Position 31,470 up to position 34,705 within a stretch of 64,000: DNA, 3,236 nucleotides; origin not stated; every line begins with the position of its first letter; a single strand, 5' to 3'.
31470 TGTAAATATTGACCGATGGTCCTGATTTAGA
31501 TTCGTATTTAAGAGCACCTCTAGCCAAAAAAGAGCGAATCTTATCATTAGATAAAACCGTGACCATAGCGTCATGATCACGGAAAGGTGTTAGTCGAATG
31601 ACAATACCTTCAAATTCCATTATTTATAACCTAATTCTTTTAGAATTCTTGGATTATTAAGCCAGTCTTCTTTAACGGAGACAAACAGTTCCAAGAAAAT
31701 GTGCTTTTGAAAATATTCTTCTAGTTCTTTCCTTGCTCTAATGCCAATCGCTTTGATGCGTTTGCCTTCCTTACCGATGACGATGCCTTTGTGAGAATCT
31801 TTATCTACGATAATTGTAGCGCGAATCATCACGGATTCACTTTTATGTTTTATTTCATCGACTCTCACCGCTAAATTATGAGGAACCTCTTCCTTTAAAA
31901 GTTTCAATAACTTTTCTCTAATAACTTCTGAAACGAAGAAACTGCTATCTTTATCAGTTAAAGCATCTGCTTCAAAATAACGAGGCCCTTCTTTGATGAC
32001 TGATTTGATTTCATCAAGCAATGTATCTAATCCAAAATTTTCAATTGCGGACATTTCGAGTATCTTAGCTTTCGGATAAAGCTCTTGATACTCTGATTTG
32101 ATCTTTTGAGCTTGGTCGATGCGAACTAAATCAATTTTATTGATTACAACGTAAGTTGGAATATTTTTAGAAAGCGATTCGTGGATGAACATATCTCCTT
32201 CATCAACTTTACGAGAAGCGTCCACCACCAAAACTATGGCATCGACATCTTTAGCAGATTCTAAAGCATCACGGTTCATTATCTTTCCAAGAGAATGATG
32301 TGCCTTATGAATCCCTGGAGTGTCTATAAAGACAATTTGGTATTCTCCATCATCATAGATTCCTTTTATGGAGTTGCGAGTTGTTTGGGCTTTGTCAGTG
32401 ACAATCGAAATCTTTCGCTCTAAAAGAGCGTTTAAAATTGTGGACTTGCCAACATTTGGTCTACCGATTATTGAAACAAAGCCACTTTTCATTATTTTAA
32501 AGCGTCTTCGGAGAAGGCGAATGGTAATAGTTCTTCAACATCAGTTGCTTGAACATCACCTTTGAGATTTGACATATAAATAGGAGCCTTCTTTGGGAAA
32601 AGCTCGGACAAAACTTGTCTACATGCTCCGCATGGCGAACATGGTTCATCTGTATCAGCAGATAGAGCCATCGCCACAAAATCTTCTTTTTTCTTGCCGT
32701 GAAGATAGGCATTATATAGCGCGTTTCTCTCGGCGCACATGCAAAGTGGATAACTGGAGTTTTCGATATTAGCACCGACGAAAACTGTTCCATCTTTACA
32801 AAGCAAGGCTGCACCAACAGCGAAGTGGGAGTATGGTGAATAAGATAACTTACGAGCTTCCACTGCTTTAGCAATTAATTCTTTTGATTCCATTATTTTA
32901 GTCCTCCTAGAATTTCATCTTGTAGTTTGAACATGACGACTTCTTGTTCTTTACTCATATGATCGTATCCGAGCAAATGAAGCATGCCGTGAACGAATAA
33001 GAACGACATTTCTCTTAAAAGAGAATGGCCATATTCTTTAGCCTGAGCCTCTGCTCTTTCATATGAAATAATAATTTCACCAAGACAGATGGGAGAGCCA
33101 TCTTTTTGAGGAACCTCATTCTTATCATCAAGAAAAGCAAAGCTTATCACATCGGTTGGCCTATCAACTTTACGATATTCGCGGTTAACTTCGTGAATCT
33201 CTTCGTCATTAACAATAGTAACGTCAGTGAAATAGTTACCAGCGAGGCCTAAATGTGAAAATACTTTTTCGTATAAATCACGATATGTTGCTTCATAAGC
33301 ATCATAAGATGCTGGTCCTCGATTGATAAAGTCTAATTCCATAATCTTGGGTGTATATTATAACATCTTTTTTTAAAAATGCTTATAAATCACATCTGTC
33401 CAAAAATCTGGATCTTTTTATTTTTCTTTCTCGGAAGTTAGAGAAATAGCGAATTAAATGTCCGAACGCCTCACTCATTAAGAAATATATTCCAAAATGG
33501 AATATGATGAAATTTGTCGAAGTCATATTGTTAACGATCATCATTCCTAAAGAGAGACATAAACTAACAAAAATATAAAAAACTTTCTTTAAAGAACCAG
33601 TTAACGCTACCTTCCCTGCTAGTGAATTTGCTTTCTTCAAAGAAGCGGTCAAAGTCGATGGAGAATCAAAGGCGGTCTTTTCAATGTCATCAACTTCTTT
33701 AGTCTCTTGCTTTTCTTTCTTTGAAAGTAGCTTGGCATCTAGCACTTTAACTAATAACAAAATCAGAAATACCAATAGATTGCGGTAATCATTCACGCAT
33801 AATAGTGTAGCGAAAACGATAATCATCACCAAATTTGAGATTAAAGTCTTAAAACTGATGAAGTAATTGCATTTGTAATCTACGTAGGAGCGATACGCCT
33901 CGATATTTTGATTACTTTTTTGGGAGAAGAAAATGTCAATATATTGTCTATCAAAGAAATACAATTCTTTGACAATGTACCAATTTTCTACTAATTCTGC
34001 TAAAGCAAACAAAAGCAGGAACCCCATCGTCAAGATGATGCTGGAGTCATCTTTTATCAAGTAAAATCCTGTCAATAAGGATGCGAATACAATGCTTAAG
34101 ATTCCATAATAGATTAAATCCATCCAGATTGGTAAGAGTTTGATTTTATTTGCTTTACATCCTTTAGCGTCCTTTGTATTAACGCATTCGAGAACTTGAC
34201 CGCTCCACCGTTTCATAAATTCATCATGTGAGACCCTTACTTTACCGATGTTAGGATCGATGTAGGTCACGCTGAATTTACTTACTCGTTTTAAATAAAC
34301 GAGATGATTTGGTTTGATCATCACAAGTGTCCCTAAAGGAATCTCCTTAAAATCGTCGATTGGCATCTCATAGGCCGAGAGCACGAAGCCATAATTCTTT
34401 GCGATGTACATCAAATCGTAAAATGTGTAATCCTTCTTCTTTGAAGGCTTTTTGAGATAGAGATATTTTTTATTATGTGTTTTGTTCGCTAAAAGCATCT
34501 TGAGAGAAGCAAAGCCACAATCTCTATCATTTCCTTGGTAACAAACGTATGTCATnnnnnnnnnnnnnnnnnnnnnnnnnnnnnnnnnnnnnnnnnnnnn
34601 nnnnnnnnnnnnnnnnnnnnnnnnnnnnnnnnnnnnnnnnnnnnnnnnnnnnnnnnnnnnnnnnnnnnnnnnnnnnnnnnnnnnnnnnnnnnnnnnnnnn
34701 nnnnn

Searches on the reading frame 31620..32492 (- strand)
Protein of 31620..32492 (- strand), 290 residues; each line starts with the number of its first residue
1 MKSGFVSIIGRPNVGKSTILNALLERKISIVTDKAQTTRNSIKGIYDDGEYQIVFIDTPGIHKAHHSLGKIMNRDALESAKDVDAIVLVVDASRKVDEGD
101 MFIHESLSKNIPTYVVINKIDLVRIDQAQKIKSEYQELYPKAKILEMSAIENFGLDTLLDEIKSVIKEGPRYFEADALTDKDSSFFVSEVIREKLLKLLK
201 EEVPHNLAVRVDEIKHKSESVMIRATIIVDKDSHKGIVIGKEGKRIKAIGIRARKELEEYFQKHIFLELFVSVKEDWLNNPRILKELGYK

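Call 7: search_protein_families(library=pfam, proteins=[window:31620-32492:-])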
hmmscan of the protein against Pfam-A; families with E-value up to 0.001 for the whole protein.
window:31620-32492:- (290 aa): 13 families
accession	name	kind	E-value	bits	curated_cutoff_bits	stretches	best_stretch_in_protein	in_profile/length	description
PF01926.29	MMR_HSR1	-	6.3e-27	94.4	21.9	1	6-119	2-113/113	50S ribosome-binding GTPase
PF07650.23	KH_2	-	6.2e-18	64.8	22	1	202-278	1-78/78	KH domain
PF02421.24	FeoB_N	-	3.6e-15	56.2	27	1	6-162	3-156/156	Ferrous iron transport protein B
PF00009.33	GTP_EFTU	-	8.8e-15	55.2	26.5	1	7-167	7-187/188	Elongation factor Tu GTP binding domain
PF00350.29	Dynamin_N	-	4.6e-10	40.2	27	1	49-119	99-167/168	Dynamin family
PF03193.22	RsgA_GTPase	-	8.1e-09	36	30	1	81-164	21-106/174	RsgA GTPase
PF02492.25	cobW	-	2.5e-08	34.1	20.7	1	41-145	73-179/180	CobW/HypB/UreG, nucleotide-binding domain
PF10662.15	PduV-EutP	-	1.5e-07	31.7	21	1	8-163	6-142/143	Ethanolamine utilisation - propanediol utilisation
PF04548.22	AIG1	-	6.1e-07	29.4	27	1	8-107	5-107/212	AIG1 family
PF16897.10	MMR_HSR1_Xtn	-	3.5e-05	24.2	35.2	1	97-162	43-100/106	C-terminal region of MMR_HSR1 domain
PF19993.5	DO-GTPase2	-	0.00014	22.1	27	0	103-161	152-214/226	Double-GTPase 2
PF03029.23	ATP_bind_1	-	0.00028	21.2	27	0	46-182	86-225/240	Conserved hypothetical ATP binding protein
PF00071.28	Ras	-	0.00057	19.9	21.6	0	8-166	4-160/162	Ras family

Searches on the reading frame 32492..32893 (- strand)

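Call 7: search_protein_families(library=pfam, proteins=[window:32492-32893:-])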
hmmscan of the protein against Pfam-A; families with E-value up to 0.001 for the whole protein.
window:32492-32893:- (133 aa): 2 families
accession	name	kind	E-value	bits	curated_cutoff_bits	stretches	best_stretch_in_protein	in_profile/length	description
PF00383.29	dCMP_cyt_deam_1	-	6.6e-19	68.1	25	1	3-105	4-100/102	Cytidine and deoxycytidylate deaminase zinc-binding region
PF08211.18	dCMP_cyt_deam_2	-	7.3e-12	46.1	25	1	4-79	42-117/130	Cytidine and deoxycytidylate deaminase zinc-binding region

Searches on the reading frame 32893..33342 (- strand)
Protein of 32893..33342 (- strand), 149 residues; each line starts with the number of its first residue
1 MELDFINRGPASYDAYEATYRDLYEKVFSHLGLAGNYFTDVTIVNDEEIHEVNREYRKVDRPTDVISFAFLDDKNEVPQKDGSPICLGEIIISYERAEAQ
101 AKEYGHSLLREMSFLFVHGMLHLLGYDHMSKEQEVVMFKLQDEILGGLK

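Call 7: search_protein_families(library=pfam, proteins=[window:32893-33342:-])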
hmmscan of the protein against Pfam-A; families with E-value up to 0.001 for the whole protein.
window:32893-33342:- (149 aa): 1 family
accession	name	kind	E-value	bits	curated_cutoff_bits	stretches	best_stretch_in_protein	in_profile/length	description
PF02130.23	YbeY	-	2.1e-44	150.9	25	1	15-146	6-127/129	Endoribonuclease YbeY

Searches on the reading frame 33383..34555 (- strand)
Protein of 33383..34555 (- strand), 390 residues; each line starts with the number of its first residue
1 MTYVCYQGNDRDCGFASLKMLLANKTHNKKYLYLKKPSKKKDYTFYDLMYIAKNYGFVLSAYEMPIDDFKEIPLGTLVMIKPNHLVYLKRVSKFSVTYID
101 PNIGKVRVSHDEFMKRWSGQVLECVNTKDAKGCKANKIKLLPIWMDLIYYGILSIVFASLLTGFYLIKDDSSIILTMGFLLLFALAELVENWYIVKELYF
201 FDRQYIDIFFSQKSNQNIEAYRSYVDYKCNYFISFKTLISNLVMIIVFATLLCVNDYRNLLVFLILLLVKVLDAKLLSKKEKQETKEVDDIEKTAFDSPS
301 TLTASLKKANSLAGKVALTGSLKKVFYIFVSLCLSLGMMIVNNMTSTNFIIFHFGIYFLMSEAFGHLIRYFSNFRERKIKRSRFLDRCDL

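Call 7: search_protein_families(library=pfam, proteins=[window:33383-34555:-])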
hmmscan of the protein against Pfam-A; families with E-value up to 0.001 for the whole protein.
window:33383-34555:- (390 aa): 1 family
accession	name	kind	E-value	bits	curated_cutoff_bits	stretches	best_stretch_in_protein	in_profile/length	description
PF03412.21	Peptidase_C39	-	6.7e-19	68.5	22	1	3-127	3-131/133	Peptidase C39 family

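Call 14: find_encoding_contigs(protein=window:33383-34555:-, flank=3000, max_places=10)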
Protein window:33383-34555:- (390 aa): no gene with exactly this product is on record in the collection.

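Call 16: find_homologous_proteins(query=window:33383-34555:-, max_evalue=0.00001)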
Query window:33383-34555:- (390 aa): 64 proteins with E <= 0.00001 among 4822 candidates.
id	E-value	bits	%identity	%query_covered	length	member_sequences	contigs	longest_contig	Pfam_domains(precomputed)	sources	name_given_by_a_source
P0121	1.5e-246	836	98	100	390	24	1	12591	PF03412.22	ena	-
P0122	2.7e-223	759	85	100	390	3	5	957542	PF03412.22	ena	-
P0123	8.7e-219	745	84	100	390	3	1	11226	PF03412.22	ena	-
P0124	1.9e-218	743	83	100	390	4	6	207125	PF03412.22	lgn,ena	-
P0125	3.4e-164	565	63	100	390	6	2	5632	PF03412.22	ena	-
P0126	1.4e-162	560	62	100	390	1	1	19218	PF03412.22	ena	-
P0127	1.4e-160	553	62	99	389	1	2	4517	PF03412.22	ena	-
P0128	1.9e-160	553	61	100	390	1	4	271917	PF03412.22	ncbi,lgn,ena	-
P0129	4.4e-160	551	60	100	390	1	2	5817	PF03412.22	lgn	-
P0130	8.8e-160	550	61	100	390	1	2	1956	PF03412.22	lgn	-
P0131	1.5e-159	550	61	100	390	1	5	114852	PF03412.22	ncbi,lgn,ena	-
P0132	1.9e-159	549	61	100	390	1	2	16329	PF03412.22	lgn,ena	-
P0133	2.2e-159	549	61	100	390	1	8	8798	PF03412.22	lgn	-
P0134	5.1e-159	548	62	100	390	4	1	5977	PF03412.22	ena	-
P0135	9.9e-159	547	60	100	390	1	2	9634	PF03412.22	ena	-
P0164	3.6e-134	466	55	100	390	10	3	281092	PF03412.22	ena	-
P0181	6.9e-61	225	35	100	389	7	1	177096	PF03412.22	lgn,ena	-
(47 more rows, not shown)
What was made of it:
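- On PCAT / ComA transporter (C39 gene): All 64 family members are about 390 aa (call 16).
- Closest known: PCAT1 / ComA peptidase-containing ABC transporters. Different: The family is restricted to this clade (64 clusters; call 16).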

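Call 18: find_encoding_contigs(protein=P0122, flank=10000, max_places=3)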
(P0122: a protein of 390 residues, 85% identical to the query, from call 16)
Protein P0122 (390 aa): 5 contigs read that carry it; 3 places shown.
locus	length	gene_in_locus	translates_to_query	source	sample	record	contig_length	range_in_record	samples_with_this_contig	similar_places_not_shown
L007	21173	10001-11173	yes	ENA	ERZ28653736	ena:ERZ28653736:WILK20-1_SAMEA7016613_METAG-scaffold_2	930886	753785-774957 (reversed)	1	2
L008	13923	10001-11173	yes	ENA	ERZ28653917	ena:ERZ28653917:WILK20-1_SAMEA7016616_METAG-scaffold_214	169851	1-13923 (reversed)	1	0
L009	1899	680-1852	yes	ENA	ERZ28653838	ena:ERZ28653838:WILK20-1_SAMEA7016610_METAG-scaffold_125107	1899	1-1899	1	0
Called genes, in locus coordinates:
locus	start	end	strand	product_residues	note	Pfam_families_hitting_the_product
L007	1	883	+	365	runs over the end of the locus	PF04055:Radical_SAM, PF06969:HemN_C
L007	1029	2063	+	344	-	PF01628:HrcA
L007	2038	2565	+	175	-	PF01025:GrpE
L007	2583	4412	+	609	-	PF00012:HSP70, PF06723:MreB_Mbl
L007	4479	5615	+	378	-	PF00226:DnaJ, PF00684:DnaJ_CXXCXGXG, PF15777:Anti-TRAP (faint), PF01556:DnaJ_C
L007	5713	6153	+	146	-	PF00383:dCMP_cyt_deam_1, PF14437:MafB19-deam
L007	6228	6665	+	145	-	PF05154:TM2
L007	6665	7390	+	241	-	PF04452:Methyltrans_RNA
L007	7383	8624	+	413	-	PF00919:UPF0004, PF04055:Radical_SAM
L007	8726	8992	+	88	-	PF01783:Ribosomal_L32p, PF13248:Zn_ribbon_3 (weak)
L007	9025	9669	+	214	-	PF01791:DeoC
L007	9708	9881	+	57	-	PF01165:Ribosomal_S21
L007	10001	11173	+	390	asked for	PF03412:Peptidase_C39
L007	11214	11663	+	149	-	PF02130:YbeY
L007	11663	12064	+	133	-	PF00383:dCMP_cyt_deam_1, PF08211:dCMP_cyt_deam_2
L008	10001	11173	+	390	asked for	PF03412:Peptidase_C39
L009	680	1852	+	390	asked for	PF03412:Peptidase_C39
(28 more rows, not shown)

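Call 19: find_encoding_contigs(protein=P0128, flank=10000, max_places=3)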
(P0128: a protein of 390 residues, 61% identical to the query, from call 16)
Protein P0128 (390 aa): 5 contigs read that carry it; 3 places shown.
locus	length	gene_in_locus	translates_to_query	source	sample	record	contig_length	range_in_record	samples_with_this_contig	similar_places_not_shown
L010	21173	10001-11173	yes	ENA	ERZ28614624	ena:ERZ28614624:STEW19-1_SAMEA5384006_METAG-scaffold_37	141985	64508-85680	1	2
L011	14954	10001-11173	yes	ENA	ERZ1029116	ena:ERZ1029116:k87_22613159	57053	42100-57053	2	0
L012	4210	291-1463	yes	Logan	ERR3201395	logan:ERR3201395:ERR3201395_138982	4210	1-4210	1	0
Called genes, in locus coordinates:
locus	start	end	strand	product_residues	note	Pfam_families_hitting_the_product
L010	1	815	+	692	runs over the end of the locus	-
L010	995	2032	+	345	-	PF01628:HrcA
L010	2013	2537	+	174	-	PF01025:GrpE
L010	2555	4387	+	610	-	PF00012:HSP70, PF06723:MreB_Mbl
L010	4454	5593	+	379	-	PF00226:DnaJ, PF01556:DnaJ_C, PF15777:Anti-TRAP (faint), PF00684:DnaJ_CXXCXGXG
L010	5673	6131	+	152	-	PF00383:dCMP_cyt_deam_1, PF14437:MafB19-deam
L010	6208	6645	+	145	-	PF05154:TM2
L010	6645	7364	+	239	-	PF20260:PUA_4, PF04452:Methyltrans_RNA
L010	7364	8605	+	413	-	PF00919:UPF0004, PF04055:Radical_SAM, PF01938:TRAM (faint)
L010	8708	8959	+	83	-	PF01783:Ribosomal_L32p, PF13248:Zn_ribbon_3 (weak)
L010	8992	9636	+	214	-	PF01791:DeoC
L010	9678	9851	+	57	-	PF01165:Ribosomal_S21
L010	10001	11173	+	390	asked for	PF03412:Peptidase_C39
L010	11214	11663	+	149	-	PF02130:YbeY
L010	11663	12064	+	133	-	PF00383:dCMP_cyt_deam_1, PF08211:dCMP_cyt_deam_2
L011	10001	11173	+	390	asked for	PF03412:Peptidase_C39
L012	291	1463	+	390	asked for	PF03412:Peptidase_C39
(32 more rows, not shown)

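Call 22: find_encoding_contigs(protein=P0164, flank=10000, max_places=2)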
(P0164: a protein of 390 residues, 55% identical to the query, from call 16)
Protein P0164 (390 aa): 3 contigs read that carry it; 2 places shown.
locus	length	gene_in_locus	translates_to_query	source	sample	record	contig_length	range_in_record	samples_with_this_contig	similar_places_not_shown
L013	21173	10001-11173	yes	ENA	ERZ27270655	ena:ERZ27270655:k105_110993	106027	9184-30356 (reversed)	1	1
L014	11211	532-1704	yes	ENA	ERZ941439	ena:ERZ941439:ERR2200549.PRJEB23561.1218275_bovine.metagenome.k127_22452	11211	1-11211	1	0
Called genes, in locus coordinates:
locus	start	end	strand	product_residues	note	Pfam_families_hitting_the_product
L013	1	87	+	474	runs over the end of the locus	-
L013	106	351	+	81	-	-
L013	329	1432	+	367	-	PF04055:Radical_SAM, PF06969:HemN_C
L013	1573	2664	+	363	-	PF01628:HrcA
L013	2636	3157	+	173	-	PF01025:GrpE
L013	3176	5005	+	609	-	PF00012:HSP70, PF06723:MreB_Mbl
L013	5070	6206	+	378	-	PF00226:DnaJ, PF01556:DnaJ_C, PF00684:DnaJ_CXXCXGXG, PF15777:Anti-TRAP (faint)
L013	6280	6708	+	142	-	PF05154:TM2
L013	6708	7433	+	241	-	PF20260:PUA_4, PF04452:Methyltrans_RNA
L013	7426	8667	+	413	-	PF00919:UPF0004, PF04055:Radical_SAM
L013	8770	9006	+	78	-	PF01783:Ribosomal_L32p, PF13248:Zn_ribbon_3 (weak)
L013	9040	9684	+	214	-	PF01791:DeoC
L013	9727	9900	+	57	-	PF01165:Ribosomal_S21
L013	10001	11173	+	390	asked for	PF03412:Peptidase_C39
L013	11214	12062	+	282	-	PF02130:YbeY, PF08211:dCMP_cyt_deam_2, PF00383:dCMP_cyt_deam_1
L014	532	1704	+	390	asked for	PF03412:Peptidase_C39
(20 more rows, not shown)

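Call 23: find_encoding_contigs(protein=P0181, flank=10000, max_places=2)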
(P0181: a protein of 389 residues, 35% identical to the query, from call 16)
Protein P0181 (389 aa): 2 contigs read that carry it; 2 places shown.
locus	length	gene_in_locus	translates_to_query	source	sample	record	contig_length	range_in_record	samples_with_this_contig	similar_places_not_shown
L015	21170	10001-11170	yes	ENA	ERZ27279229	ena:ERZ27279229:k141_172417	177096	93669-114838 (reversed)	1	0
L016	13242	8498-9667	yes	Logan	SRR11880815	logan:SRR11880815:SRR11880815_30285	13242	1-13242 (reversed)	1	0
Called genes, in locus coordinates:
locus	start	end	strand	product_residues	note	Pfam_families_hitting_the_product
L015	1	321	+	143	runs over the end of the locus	PF01025:GrpE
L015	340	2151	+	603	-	PF00012:HSP70, PF06723:MreB_Mbl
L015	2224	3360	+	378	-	PF00226:DnaJ, PF01556:DnaJ_C, PF00684:DnaJ_CXXCXGXG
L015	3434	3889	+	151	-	PF00383:dCMP_cyt_deam_1, PF14437:MafB19-deam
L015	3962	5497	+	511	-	PF00931:NB-ARC (faint), PF02463:SMC_N (weak), PF03193:RsgA_GTPase (faint), PF13555:AAA_29 (faint), PF20720:nSTAND3 (faint), PF00005:ABC_tran, PF12848:ABC_tran_Xtn, PF00005:ABC_tran, +15 more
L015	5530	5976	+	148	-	PF05154:TM2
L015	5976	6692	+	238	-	PF20260:PUA_4 (faint), PF04452:Methyltrans_RNA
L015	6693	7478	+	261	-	-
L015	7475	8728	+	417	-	PF00919:UPF0004, PF04055:Radical_SAM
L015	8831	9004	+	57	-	PF01783:Ribosomal_L32p, PF13248:Zn_ribbon_3 (weak)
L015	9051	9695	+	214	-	PF01791:DeoC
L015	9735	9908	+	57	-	PF01165:Ribosomal_S21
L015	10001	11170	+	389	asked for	PF03412:Peptidase_C39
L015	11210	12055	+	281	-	PF02130:YbeY, PF08211:dCMP_cyt_deam_2, PF00383:dCMP_cyt_deam_1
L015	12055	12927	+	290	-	PF00009:GTP_EFTU, PF00025:Arf (weak), PF00350:Dynamin_N (weak), PF01926:MMR_HSR1, PF02421:FeoB_N, PF02492:cobW (faint), PF04548:AIG1, PF07650:KH_2, +3 more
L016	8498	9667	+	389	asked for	PF03412:Peptidase_C39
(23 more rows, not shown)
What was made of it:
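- Closest known: PCAT1 / ComA peptidase-containing ABC transporters. Different: It is encoded between rpsU and ybeY in all relatives (calls 18, 19, 22, 23).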

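Call 41: search_protein_families(library=ncbifam, proteins=[window:33383-34555:-], max_evalue=0.01)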
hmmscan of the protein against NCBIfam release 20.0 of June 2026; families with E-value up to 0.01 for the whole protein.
window:33383-34555:- (390 aa): 3 families
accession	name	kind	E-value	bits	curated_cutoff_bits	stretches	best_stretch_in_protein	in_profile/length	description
TIGR03796.1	NHLM_micro_ABC1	equivalog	6.3e-12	44.5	853.3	1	6-161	6-165/710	NHLP family bacteriocin export ABC transporter peptidase/permease/ATPase subunit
NF045998.1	cleave_ABC_plasm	equivalog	2.7e-11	42.5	500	1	7-161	2-168/673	Mbov_0121 family peptidase domain-containing ABC transporter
NF058616.2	C39_FapD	equivalog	9.2e-06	25.1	330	1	40-126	91-180/224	fibril amyloid maturation endopeptidase FapD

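Call 90: predict_structure(alignment_id=A5)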
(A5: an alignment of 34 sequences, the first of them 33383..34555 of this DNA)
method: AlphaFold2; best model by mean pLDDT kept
length: 390 residues; sequences in the alignment: 34
mean_pLDDT: 86.1   pTM: 0.75
mean pLDDT of the five models: 86.1, 85.3, 85.0, 84.9, 75.4
residues with pLDDT >= 90: 128; 70-90: 250; 50-70: 12; < 50: 0
segments of 3 or more residues with pLDDT < 50: none
pLDDT, mean of each block of 10 residues (from residue 1): 85 91 93 85 89 93 92 93 90 93 93 93 92 85 84 79 65 72 80 86 89 85 85 77 85 83 92 81 82 80 87 86 90 92 82 87 88 85 87
secondary structure, 60 per line:
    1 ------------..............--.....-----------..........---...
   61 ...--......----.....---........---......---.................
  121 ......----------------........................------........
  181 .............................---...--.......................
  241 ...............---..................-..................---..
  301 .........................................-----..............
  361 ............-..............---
elements in order: H13-26 H29-33 H45-54 E58-63 H66-71 E76-80 E84-91 E95-100 E104-109 H110-116 E117-126 H143-166 H173-209 H218-255 H259-276 H278-295 H299-341 H347-372 H374-387
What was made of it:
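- On PCAT / ComA transporter (C39 gene): The model has pLDDT 86 (call 90).
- Closest known: PCAT1 / ComA peptidase-containing ABC transporters. Different: The protein is only 390 aa and has no nucleotide-binding domain: there is no ABC_tran Pfam hit (call 7) and nothing follows the last helix (call 90).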

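Call 93: fold_search(model_id=the predicted structure, library=pdb)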
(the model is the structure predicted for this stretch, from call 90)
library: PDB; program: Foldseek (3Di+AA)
matches with E <= 10: 455; with E <= 0.001: 23
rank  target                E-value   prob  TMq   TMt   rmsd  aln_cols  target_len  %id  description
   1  6v9z_A                7.0e-13  1.00  0.62  0.38   7.1       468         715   16  Cryo-EM structure of PCAT1 bound to its CtA peptide substrate (released 2020-01-22)
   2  8vpb_A                3.0e-12  1.00  0.60  0.37   8.0       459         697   16  Cryo-EM structure of the ABC transporter PCAT1 bound with MgADP_Class_2 (released 2024-10-30)
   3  8vp5_B                4.0e-12  1.00  0.58  0.37   8.0       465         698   15  Cryo-EM structure of the ABC transporter PCAT1 bound with ADP and Substrate (released 2024-10-30)
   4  8vp6_B                1.3e-11  1.00  0.59  0.40   7.8       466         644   16  Cryo-EM structure of the ABC transporter PCAT1 bound with Mg_class_2 (released 2024-10-30)
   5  8vp5_A                1.3e-11  1.00  0.59  0.36   7.8       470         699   15  Cryo-EM structure of the ABC transporter PCAT1 bound with ADP and Substrate (released 2024-10-30)
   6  7t55_A                2.0e-11  1.00  0.60  0.37   7.9       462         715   15  Cryo-EM structure of PCAT1 in the inward-facing wide conformation under ATP turnover condition (released 2022-02-02)
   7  9azl_A                4.3e-11  1.00  0.62  0.38   7.0       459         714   15  Cryo-EM structure of the ABC transporter PCAT1 bound with MgADP class1 (released 2024-10-30)
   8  8vp6_A                1.8e-10  1.00  0.55  0.37   8.7       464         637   15  Cryo-EM structure of the ABC transporter PCAT1 bound with Mg_class_2 (released 2024-10-30)
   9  8vp9_B                4.0e-10  1.00  0.61  0.40   7.8       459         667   15  Cryo-EM structure of the cysteine-free ABC transporter PCAT1 bound with ADP and Substrate (released 2024-10-30)
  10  4ry2_A                6.7e-10  1.00  0.59  0.36   8.0       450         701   13  Crystal structure of the peptidase-containing ABC transporter PCAT1 (released 2015-07-22)
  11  4ry2_B                2.1e-09  1.00  0.60  0.37   8.0       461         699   15  Crystal structure of the peptidase-containing ABC transporter PCAT1 (released 2015-07-22)
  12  7t54_A                3.9e-09  1.00  0.49  0.32   9.0       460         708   14  Cryo-EM structure of ATP-bound PCAT1 in the outward-facing conformation (released 2022-02-02)
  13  8vp9_A                6.7e-09  1.00  0.59  0.38   8.0       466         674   14  Cryo-EM structure of the cysteine-free ABC transporter PCAT1 bound with ADP and Substrate (released 2024-10-30)
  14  7sgr_A                1.7e-07  1.00  0.47  0.29  19.9       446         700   14  Structure of hemolysin A secretion system HlyB/D complex (released 2022-09-14)
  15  9baa_B                1.7e-06  1.00  0.57  0.43   7.4       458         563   14  Cryo-EM structure of the ABC transporter PCAT1 bound with Mg_class_1 (released 2024-10-30)
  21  5xe8_A                2.7e-04  1.00  0.28  0.76   3.0       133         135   20  Crystal Structure of the Peptidase Domain of Streptococcus mutans ComA (released 2017-06-28)
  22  5xe8_C                5.0e-04  1.00  0.24  0.71   4.3       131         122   19  Crystal Structure of the Peptidase Domain of Streptococcus mutans ComA (released 2017-06-28)
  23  3k8u                  7.1e-04  1.00  0.29  0.75   3.0       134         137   19  Crystal Structure of the Peptidase Domain of Streptococcus ComA, a Bi-functional ABC Transporter Involved in Quorum Sens (released 2010-02-23)
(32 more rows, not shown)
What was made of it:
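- On PCAT / ComA transporter (C39 gene): Foldseek match to PCAT1 6v9z, E=7e-13, covering the peptidase and the membrane domain (call 93).
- Closest known: PCAT1 / ComA peptidase-containing ABC transporters. Same: The membrane domain superposes on PCAT1 (6v9z, E=7e-13, TM 0.62; call 93).
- The peptidase domain of the C39 protein resembles that of ComA (5xe8 and 3k8u; call 93).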

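Call 96: search_protein_families(library=padloc, proteins=[window:33383-34555:-], max_evalue=0.001)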
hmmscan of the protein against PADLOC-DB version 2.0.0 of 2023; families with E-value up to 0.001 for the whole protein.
window:33383-34555:- (390 aa): 0 families
